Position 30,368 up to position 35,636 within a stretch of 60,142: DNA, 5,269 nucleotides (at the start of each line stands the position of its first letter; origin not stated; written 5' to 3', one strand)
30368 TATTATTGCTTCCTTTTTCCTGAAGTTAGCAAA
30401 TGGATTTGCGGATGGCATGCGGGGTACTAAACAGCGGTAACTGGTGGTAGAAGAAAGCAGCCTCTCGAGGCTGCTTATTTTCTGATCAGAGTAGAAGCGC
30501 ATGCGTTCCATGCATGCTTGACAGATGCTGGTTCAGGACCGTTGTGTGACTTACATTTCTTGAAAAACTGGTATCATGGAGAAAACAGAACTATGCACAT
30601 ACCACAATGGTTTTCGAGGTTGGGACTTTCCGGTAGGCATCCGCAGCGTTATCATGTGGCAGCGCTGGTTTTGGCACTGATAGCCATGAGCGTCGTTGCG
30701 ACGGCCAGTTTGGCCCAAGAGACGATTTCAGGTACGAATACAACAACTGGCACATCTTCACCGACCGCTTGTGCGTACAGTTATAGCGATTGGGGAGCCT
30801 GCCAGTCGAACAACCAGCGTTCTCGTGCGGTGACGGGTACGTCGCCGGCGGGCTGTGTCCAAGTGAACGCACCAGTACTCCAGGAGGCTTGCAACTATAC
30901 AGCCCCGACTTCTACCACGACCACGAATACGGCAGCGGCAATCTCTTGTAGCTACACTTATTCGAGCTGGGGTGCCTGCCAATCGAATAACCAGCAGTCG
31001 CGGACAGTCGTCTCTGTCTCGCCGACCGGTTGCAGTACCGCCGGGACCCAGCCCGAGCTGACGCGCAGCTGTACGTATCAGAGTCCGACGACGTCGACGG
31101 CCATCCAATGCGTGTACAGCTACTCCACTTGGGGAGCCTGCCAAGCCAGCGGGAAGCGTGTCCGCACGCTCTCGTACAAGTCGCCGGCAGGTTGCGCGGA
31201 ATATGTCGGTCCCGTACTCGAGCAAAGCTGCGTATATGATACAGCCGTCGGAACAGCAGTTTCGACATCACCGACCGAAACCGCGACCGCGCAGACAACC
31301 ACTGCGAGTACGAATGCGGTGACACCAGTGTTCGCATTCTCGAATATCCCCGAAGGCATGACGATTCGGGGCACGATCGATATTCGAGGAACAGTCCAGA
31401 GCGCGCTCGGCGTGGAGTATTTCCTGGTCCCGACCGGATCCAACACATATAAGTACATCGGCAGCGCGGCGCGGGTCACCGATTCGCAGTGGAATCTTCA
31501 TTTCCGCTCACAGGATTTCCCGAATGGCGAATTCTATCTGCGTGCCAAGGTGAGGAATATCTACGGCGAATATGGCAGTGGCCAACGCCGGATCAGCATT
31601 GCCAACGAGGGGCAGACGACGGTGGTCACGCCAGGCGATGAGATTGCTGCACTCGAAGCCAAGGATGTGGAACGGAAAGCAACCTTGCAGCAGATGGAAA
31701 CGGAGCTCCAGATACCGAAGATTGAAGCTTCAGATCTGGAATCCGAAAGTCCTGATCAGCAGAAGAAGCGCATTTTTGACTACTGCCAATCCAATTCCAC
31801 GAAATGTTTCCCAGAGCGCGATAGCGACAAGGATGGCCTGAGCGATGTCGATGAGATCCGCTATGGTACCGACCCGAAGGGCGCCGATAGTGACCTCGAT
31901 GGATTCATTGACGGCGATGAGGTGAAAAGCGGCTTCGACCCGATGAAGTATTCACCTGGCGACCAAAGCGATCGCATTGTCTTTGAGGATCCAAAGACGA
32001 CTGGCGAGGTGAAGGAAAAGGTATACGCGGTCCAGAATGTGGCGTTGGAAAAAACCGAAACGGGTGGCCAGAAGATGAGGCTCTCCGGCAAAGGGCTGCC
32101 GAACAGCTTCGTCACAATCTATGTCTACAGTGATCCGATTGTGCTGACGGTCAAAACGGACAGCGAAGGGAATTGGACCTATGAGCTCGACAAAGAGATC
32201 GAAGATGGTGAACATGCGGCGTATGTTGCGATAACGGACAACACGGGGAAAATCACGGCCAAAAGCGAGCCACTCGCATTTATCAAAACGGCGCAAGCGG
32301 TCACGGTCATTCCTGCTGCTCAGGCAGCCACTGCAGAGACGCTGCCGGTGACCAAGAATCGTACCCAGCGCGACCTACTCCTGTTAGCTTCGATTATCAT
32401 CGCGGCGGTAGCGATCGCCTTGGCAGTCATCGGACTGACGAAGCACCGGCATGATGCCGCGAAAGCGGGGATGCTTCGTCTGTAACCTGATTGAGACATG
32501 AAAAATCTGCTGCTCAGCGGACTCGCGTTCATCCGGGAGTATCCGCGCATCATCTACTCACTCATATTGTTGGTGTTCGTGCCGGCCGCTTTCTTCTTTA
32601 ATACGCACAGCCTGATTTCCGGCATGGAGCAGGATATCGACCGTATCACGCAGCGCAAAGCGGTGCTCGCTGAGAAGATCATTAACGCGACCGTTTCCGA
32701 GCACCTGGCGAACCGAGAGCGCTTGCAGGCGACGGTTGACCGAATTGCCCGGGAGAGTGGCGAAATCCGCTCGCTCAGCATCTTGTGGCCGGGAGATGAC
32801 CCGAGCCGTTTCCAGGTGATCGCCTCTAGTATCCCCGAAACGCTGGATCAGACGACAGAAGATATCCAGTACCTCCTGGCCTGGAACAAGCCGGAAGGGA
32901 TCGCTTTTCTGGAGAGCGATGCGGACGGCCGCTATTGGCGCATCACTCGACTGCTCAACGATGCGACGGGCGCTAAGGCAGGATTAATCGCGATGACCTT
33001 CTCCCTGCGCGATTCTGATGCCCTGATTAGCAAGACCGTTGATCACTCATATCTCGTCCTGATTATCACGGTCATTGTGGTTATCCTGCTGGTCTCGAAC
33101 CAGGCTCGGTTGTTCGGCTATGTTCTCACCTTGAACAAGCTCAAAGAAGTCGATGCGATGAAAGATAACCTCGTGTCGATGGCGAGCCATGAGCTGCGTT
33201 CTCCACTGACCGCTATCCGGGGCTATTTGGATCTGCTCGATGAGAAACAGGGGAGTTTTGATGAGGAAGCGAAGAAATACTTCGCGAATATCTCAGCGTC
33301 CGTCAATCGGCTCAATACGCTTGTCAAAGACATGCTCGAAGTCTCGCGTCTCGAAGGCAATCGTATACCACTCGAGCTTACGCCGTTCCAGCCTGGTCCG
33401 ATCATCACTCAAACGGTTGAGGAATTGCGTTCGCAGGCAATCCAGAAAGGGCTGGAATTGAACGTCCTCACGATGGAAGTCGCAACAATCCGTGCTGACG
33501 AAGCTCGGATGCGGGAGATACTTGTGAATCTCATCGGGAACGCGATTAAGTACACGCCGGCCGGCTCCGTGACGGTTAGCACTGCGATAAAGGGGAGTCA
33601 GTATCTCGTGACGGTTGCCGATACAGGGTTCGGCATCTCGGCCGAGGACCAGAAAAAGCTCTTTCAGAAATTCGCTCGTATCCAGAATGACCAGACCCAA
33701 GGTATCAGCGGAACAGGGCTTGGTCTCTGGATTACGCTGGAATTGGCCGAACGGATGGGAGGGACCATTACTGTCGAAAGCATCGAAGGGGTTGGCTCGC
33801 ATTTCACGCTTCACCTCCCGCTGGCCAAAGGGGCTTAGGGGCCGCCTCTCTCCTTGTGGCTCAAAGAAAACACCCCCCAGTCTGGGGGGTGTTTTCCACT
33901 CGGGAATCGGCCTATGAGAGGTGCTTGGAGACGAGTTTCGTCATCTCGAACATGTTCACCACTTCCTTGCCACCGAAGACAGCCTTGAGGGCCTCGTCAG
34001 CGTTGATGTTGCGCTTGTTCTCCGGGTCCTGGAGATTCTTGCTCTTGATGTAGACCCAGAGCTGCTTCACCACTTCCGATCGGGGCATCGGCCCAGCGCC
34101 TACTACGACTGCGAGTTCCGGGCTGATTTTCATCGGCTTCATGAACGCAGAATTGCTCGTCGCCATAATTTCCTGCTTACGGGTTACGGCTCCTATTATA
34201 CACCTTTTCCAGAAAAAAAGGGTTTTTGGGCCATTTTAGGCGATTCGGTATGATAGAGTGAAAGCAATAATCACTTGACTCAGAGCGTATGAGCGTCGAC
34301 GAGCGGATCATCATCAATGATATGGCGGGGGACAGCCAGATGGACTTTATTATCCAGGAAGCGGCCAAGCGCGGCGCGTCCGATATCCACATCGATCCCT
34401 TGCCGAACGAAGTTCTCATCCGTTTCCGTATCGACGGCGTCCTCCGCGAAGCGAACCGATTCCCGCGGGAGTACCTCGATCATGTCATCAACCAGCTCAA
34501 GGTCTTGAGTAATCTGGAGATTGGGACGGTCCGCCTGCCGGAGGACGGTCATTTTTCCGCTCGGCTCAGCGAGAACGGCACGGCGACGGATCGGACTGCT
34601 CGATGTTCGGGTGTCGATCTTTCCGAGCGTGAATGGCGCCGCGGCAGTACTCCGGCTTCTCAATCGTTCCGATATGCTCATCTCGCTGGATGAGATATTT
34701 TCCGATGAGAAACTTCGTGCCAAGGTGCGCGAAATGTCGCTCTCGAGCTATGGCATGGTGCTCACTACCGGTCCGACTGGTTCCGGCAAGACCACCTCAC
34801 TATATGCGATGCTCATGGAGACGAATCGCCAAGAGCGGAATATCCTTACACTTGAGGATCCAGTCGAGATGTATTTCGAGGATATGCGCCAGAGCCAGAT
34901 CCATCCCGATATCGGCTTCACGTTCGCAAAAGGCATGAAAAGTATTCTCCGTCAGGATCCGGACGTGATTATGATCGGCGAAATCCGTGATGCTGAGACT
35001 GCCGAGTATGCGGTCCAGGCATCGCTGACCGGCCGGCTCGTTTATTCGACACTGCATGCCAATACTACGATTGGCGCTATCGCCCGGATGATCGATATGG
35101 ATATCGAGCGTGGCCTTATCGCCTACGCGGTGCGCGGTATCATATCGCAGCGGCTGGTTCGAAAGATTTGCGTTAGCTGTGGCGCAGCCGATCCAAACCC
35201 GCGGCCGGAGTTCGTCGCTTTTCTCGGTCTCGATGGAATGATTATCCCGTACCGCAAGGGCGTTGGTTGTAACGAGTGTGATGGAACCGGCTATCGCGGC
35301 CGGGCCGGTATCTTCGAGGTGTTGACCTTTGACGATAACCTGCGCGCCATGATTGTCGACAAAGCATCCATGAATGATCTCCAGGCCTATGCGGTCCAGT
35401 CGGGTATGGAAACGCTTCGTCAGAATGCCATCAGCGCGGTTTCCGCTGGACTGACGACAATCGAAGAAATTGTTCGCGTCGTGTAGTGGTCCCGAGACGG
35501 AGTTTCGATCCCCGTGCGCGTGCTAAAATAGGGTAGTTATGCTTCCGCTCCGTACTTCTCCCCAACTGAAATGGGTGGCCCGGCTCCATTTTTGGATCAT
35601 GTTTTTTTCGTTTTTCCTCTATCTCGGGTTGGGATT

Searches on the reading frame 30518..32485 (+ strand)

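Call 83: search_protein_families(library=pfam, proteins=[window:30518-32485:+], max_evalue=0.0001)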
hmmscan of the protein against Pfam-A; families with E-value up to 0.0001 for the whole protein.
window:30518-32485:+ (655 aa): 3 families
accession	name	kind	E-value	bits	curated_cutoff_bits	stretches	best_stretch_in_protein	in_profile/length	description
PF19077.6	Big_13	-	1.4e-10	42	27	1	519-587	28-97/102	Bacterial Ig-like domain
PF01091.23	PTN_MK_C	-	1.6e-06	28.8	25.3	0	197-228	3-38/65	PTN/MK heparin-binding protein family, C-terminal domain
PF18884.5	TSP3_bac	-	2e-05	24.7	25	0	435-453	1-19/22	Bacterial TSP3 repeat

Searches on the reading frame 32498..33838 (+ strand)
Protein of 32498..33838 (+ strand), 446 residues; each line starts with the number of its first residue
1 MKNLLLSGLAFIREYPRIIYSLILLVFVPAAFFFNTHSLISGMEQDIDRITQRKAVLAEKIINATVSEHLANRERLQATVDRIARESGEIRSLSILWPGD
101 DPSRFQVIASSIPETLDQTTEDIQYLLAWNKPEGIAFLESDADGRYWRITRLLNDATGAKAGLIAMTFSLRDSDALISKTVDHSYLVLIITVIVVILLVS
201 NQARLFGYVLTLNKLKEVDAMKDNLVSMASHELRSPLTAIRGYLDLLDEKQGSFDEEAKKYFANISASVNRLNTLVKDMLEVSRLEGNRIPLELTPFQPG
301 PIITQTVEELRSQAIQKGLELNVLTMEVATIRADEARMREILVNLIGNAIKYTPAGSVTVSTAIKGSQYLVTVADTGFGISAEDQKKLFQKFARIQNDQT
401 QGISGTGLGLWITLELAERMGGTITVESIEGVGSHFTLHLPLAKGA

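Call 83: search_protein_families(library=pfam, proteins=[window:32498-33838:+], max_evalue=0.0001)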
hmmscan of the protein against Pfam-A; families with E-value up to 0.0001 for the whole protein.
window:32498-33838:+ (446 aa): 2 families
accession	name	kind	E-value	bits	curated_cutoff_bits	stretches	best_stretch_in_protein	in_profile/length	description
PF02518.31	HATPase_c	-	1.9e-27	96.3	26.4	1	334-443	2-110/111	Histidine kinase-, DNA gyrase B-, and HSP90-like ATPase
PF00512.31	HisKA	-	1.2e-18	67.4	26.9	1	222-287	2-65/66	His Kinase A (phospho-acceptor) domain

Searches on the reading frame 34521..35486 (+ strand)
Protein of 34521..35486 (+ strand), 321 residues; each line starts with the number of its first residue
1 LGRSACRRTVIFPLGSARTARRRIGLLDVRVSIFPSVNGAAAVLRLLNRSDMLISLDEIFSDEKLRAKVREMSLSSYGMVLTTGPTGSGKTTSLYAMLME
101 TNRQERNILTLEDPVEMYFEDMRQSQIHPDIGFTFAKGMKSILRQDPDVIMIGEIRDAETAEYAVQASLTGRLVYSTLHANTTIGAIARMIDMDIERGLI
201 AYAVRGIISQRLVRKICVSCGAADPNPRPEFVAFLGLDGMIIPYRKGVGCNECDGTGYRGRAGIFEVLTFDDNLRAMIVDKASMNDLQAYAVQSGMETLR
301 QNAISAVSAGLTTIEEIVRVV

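Call 84: search_protein_families(library=pfam, proteins=[window:34521-35486:+], max_evalue=0.0001)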
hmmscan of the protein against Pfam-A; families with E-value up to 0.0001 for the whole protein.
window:34521-35486:+ (321 aa): 1 family
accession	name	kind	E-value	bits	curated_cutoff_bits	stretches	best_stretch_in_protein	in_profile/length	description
PF00437.27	T2SSE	-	3e-91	306.3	24.9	1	26-319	91-370/370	Type II/IV secretion system protein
